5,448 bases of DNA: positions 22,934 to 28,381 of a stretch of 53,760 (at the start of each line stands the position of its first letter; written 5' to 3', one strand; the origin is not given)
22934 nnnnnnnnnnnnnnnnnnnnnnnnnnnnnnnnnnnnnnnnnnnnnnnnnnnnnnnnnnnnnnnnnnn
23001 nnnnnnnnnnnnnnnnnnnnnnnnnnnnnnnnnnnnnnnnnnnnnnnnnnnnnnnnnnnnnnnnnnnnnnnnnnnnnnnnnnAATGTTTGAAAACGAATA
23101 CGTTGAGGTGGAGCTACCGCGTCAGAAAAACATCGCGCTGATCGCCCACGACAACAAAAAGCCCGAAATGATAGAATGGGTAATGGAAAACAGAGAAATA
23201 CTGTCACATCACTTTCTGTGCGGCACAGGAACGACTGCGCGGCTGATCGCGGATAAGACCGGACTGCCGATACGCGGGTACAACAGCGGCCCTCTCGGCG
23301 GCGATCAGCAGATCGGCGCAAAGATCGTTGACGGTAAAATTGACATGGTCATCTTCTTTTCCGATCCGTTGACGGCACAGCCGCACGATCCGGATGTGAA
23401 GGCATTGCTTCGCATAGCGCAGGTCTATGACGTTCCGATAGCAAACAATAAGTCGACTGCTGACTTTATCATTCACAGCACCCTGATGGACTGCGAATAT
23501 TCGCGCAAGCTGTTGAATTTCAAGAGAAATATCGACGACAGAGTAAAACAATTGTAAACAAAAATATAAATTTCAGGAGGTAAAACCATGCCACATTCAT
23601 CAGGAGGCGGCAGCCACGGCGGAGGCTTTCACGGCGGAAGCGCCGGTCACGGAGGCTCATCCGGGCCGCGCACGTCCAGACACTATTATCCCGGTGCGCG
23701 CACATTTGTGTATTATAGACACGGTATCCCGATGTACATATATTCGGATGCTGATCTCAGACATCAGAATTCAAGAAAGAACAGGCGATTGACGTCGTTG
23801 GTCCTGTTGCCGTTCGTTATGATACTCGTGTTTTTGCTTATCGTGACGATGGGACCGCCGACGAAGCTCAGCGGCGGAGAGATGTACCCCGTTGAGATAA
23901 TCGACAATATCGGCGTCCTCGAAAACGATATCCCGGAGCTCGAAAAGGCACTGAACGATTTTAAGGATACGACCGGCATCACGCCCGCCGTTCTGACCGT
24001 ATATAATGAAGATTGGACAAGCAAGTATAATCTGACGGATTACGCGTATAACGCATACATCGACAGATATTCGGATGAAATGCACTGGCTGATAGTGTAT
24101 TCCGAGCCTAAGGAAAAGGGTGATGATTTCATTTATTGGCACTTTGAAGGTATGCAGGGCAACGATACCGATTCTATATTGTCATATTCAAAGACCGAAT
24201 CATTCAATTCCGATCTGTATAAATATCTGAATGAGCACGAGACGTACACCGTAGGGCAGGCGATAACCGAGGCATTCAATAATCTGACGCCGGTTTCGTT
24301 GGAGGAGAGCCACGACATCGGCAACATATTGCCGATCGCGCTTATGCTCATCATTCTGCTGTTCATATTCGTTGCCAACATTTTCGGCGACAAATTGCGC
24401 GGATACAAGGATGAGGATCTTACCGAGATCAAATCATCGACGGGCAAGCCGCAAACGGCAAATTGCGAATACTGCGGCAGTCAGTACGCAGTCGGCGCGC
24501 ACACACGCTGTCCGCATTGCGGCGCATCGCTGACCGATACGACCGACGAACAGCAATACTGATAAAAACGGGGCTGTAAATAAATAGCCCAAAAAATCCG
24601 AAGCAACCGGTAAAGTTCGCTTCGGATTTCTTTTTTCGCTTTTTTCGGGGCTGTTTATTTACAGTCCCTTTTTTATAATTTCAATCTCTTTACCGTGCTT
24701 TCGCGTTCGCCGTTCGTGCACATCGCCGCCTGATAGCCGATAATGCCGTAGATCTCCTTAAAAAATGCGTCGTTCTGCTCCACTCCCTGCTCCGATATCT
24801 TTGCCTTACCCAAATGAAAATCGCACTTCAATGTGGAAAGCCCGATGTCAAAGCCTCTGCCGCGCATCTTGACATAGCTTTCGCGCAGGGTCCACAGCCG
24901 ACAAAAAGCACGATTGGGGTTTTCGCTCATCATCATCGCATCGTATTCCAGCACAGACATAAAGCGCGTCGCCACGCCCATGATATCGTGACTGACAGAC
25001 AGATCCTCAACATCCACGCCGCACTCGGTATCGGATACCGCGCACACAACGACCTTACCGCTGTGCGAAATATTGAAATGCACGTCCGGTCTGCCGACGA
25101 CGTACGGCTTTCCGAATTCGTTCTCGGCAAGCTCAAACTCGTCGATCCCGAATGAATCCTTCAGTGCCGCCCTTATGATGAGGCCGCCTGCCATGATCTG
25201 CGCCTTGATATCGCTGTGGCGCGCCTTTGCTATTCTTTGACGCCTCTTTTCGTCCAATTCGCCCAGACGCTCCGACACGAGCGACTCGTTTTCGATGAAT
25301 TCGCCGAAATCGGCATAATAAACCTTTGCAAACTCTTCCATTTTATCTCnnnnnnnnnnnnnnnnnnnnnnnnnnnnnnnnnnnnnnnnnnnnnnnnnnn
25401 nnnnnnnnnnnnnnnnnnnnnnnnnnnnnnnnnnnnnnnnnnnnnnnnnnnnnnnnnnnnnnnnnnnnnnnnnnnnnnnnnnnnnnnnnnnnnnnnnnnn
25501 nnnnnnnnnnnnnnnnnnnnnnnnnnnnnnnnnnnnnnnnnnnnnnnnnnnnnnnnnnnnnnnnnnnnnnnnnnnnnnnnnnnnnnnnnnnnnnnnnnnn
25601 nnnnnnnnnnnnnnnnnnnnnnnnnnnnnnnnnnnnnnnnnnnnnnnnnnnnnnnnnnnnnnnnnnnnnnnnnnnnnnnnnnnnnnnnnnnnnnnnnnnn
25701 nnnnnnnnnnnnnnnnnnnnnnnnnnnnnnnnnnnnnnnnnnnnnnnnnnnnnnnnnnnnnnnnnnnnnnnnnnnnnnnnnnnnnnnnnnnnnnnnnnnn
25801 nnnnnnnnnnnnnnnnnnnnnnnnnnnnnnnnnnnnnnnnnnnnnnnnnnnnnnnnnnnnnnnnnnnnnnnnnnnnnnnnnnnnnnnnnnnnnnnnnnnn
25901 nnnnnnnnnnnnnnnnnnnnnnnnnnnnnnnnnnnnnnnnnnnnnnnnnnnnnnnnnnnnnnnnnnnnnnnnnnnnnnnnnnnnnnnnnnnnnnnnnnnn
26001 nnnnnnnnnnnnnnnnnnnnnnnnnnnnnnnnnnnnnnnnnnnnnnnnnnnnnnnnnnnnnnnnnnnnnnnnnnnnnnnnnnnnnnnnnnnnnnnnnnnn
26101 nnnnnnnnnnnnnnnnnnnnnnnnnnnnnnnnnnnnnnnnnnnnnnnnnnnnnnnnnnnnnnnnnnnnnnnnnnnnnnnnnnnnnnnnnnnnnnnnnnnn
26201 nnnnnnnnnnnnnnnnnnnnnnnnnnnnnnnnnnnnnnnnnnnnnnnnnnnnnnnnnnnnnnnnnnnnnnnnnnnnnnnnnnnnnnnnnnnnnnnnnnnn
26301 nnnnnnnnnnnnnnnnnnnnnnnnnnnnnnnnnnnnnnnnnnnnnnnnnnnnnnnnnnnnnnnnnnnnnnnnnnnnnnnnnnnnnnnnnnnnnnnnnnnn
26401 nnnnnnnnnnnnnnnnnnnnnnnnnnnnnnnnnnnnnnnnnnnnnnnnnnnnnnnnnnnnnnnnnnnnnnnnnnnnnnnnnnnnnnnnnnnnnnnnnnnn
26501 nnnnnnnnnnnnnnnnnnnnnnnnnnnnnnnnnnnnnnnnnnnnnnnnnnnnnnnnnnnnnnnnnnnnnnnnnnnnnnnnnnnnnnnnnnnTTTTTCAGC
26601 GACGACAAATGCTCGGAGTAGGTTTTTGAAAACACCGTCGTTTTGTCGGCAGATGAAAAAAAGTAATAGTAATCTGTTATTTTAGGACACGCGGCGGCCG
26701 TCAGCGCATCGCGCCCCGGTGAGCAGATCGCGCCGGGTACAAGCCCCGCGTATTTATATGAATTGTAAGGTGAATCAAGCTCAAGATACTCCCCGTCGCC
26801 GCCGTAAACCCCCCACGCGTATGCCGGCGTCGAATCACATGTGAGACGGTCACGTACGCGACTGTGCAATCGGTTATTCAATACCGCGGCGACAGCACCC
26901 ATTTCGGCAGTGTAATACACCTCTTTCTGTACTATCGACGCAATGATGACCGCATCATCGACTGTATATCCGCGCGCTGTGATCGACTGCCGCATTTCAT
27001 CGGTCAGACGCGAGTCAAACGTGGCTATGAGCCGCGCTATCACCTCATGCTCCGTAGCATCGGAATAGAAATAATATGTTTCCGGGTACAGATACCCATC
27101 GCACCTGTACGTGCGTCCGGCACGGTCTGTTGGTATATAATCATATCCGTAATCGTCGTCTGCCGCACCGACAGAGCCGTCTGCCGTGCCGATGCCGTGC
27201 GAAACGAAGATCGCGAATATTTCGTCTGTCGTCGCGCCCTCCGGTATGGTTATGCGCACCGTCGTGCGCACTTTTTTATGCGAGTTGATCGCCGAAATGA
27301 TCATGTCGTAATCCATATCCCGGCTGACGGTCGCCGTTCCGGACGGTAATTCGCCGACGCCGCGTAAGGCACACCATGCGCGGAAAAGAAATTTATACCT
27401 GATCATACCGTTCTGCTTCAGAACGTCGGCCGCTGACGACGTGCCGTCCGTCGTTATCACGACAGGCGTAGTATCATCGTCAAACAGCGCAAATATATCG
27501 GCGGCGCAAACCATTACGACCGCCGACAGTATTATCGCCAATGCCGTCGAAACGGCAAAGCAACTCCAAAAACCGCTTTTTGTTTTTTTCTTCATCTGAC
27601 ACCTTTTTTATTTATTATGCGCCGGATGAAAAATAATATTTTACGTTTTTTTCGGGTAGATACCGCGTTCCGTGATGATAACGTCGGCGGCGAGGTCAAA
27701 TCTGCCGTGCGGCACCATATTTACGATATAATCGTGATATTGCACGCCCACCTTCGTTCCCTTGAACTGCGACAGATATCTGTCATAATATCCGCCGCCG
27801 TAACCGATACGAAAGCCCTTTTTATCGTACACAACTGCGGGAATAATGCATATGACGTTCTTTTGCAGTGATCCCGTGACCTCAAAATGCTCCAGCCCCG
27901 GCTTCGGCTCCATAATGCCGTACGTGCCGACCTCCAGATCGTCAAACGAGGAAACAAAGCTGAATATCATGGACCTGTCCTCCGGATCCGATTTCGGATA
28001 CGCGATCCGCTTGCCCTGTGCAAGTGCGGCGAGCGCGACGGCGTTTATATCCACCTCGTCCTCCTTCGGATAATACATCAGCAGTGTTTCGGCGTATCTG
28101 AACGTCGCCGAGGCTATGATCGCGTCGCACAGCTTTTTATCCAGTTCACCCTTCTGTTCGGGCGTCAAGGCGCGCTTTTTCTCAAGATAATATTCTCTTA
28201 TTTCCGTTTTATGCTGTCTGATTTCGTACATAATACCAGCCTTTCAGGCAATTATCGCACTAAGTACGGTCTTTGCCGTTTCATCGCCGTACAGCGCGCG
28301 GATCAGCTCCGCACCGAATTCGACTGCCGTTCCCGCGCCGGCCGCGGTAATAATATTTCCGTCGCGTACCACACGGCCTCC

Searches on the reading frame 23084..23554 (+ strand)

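Call 96: search_protein_families(library=pfam, proteins=[window:23084-23554:+], max_evalue=0.001)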
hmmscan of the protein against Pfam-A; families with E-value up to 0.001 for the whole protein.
window:23084-23554:+ (157 aa): 1 family
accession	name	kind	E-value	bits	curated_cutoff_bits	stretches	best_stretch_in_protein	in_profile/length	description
PF02142.27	MGS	-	3.7e-17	62.7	24.1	1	28-120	1-93/94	MGS-like domain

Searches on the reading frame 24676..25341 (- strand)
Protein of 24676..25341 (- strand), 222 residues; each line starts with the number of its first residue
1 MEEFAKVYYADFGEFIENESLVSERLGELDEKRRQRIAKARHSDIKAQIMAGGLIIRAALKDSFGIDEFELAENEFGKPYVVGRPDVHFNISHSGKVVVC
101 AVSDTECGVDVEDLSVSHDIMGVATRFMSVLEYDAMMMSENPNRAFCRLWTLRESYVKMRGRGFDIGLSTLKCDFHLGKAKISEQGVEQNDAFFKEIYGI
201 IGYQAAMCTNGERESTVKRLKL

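Call 96: search_protein_families(library=pfam, proteins=[window:24676-25341:-], max_evalue=0.001)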
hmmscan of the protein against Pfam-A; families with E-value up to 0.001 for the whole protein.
window:24676-25341:- (222 aa): 2 families
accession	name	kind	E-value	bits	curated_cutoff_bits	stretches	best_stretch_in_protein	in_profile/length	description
PF01648.25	ACPS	-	1.4e-12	48.1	25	1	107-189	2-92/111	4'-phosphopantetheinyl transferase superfamily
PF22624.1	AASDHPPT_N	-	2.3e-07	31.4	27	1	29-102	17-97/100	4'-phosphopantetheinyl transferase, N-terminal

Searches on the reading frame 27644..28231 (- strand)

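Call 96: search_protein_families(library=pfam, proteins=[window:27644-28231:-], max_evalue=0.001)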
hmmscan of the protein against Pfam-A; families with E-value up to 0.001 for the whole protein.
window:27644-28231:- (196 aa): 1 family
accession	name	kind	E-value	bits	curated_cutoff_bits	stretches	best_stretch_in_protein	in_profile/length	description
PF01812.26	5-FTHF_cyc-lig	-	2.1e-32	113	27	1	8-188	1-186/186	5-formyltetrahydrofolate cyclo-ligase family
